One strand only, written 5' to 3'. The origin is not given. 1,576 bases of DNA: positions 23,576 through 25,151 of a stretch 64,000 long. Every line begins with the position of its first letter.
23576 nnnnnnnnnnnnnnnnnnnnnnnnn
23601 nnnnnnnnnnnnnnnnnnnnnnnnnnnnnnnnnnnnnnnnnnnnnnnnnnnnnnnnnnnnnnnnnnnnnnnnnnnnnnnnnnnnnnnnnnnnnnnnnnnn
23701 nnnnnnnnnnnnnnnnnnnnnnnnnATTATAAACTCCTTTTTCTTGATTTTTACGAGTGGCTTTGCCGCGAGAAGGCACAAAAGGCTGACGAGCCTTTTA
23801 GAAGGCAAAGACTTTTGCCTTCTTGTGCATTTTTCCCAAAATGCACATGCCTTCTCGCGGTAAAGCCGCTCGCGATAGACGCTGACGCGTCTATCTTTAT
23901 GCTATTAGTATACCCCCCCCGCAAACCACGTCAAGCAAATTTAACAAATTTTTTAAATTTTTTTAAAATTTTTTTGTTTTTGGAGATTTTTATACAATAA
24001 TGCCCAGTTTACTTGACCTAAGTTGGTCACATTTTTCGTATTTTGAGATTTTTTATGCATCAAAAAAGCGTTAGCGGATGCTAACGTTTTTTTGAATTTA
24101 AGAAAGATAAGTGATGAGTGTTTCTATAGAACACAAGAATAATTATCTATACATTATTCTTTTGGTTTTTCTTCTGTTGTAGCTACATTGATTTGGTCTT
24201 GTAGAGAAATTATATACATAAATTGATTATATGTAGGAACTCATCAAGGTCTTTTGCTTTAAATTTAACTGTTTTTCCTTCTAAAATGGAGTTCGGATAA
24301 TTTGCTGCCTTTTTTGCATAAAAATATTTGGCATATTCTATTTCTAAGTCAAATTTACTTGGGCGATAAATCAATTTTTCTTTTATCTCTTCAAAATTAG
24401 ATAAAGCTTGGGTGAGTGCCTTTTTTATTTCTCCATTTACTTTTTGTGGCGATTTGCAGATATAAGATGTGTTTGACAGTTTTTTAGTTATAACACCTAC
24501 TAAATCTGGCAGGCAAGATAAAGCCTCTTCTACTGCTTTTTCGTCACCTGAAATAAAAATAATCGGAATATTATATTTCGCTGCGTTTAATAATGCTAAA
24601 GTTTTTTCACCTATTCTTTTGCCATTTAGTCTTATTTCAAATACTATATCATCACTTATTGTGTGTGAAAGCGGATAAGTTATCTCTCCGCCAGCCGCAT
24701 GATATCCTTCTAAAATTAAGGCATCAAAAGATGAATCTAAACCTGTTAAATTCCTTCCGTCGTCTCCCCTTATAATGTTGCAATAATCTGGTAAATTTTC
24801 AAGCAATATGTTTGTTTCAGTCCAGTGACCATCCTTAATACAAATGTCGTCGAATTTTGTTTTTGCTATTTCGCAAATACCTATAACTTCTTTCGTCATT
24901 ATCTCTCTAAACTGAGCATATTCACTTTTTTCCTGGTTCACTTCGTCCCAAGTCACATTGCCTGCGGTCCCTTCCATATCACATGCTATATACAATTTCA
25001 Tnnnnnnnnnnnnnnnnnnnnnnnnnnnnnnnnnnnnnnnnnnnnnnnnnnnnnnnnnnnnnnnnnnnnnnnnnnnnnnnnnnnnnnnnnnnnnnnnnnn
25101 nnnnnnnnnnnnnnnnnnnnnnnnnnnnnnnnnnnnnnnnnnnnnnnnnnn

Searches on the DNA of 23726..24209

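Call 40: search_rna_families(source=window, start=23726, end=24209, threshold=evalue, max_evalue=10)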
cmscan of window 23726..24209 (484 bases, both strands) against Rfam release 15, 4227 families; matches with E-value up to 10: 18.
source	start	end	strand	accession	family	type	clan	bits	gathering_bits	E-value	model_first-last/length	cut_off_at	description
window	24031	24105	+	RF02426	SpF03_sRNA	Gene; sRNA;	-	20.5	50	1.7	1-106/106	no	Streptococcus sRNA SpF03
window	24070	24161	+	RF03095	RAGATH-17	Gene; sRNA;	-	20.3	102.3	4.3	1-96/96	no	RAGATH-17 RNA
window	24016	24094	+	RF00079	OmrA-B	Gene; sRNA;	-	18.6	40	0.5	1-87/87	no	OmrA-B family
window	24034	24099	+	RF02059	STnc50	Gene; sRNA;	-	18.5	55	1.8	1-84/84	no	Salmonella enterica sRNA STnc40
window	24060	24180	-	RF01775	RsaOG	Gene; sRNA;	-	16.6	50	5.3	1-147/147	no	RNA S.aureus Orsay G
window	23883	23983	-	RF01742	lactis-plasmid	Gene; sRNA;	-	16.3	70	7.7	1-106/106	no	lactis-plasmid RNA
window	23871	23899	-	RF00385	IBV_D-RNA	Cis-reg;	-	15.3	35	1.3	1-42/42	no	Infectious bronchitis virus D-RNA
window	24000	24117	+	RF04310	nqrA-II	Cis-reg;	-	15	55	6.6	1-174/174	no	nqrA-II ncRNA motif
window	23770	23828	+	RF04343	Plastid-psbA-2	Cis-reg;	CL00153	14.7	55.8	7.8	1-60/60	no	Plastid-psbA-2 3UTR RNA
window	23976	24114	-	RF04150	MIR2655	Gene; miRNA;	-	14.5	122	8.1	60-219/267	no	MIR2655 microRNA precursor family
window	24059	24096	+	RF04133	MIR2646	Gene; miRNA;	-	14.3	245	1.1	1-256/256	no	MIR2646 microRNA precursor family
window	24061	24094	+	RF03664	MIR6288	Gene; miRNA;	-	14.2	74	9.2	1-92/92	no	MIR6288 microRNA precursor family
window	23903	23962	+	RF00026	U6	Gene; snRNA; splicing;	CL00009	14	44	0.9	1-105/105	no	U6 spliceosomal RNA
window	23779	23817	+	RF00008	Hammerhead_3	Gene; ribozyme;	CL00010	13.3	48.5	9.6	1-54/54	no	Hammerhead ribozyme (type III)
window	23898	23978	-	RF02546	LSU_trypano_mito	Gene; rRNA;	CL00112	13.2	60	1.7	203-561/561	no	Trypanosomatid mitochondrial large subunit ribosomal RNA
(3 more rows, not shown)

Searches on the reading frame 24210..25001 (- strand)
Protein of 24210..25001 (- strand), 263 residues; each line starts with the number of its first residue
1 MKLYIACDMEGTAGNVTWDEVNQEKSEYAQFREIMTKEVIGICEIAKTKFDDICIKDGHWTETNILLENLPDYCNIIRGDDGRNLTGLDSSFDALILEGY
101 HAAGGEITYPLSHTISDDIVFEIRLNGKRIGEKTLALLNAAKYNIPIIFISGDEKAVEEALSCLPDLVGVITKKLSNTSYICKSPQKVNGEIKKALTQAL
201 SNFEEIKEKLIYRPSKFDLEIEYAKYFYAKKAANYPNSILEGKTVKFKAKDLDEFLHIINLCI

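Call 12: search_protein_families(library=ncbifam, proteins=[window:24210-25001:-])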
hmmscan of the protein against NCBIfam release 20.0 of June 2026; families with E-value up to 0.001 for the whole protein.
window:24210-25001:- (263 aa): 1 family
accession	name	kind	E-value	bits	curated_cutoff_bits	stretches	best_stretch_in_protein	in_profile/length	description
NF058634.1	AmiPeptDppABac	equivalog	5.1e-40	137.6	430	1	1-254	1-256/274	D-aminopeptidase DppA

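Call 36: find_encoding_contigs(protein=window:24210-25001:-, flank=2500, max_places=10)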
Protein window:24210-25001:- (263 aa): 11 contigs read that carry it; 10 places shown.
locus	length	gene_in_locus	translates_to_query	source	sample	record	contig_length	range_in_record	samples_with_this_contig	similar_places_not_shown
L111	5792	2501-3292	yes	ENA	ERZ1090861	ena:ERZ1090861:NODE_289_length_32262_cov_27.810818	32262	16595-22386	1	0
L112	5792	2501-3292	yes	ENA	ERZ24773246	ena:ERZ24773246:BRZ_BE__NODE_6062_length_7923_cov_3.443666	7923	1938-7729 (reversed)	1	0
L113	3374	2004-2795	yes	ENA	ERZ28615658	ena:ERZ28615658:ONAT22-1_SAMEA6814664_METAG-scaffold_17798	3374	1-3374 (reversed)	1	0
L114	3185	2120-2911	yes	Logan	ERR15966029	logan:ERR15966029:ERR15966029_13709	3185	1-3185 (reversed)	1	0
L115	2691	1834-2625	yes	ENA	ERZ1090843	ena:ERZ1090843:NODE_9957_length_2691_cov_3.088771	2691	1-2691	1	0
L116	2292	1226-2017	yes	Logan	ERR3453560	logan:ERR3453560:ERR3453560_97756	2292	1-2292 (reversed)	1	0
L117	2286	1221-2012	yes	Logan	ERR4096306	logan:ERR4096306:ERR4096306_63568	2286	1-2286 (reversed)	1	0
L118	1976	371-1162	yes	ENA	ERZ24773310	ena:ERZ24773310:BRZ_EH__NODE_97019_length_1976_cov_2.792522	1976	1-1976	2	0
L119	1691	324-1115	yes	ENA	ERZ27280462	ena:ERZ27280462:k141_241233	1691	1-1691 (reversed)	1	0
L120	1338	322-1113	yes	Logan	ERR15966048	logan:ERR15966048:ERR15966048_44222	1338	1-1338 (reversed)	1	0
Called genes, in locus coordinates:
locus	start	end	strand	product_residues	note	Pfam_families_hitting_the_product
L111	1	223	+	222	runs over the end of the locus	-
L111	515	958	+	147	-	PF00572:Ribosomal_L13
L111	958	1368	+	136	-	PF00380:Ribosomal_S9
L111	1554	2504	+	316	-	PF01946:Thi4 (faint), PF00890:FAD_binding_2, PF01266:DAO (weak), PF03486:HI0933_like (weak), PF07992:Pyr_redox_2, PF12831:FAD_oxidored, PF13450:NAD_binding_8 (weak), PF13738:Pyr_redox_3, +1 more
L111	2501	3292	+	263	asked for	PF04951:Peptidase_M55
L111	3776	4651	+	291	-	-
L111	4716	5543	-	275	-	PF02645:DegV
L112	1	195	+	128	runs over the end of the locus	?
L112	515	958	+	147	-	PF00572:Ribosomal_L13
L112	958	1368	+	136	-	PF00380:Ribosomal_S9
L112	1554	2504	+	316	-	PF01946:Thi4 (faint), PF00890:FAD_binding_2, PF01266:DAO (weak), PF03486:HI0933_like (weak), PF07992:Pyr_redox_2, PF12831:FAD_oxidored, PF13450:NAD_binding_8 (weak), PF13738:Pyr_redox_3, +1 more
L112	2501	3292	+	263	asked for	PF04951:Peptidase_M55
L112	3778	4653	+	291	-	-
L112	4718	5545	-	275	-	PF02645:DegV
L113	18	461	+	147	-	PF00572:Ribosomal_L13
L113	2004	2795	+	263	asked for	PF04951:Peptidase_M55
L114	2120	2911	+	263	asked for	PF04951:Peptidase_M55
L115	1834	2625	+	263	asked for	PF04951:Peptidase_M55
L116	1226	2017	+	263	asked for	PF04951:Peptidase_M55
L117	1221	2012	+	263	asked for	PF04951:Peptidase_M55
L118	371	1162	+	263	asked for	PF04951:Peptidase_M55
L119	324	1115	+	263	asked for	PF04951:Peptidase_M55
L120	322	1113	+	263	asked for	PF04951:Peptidase_M55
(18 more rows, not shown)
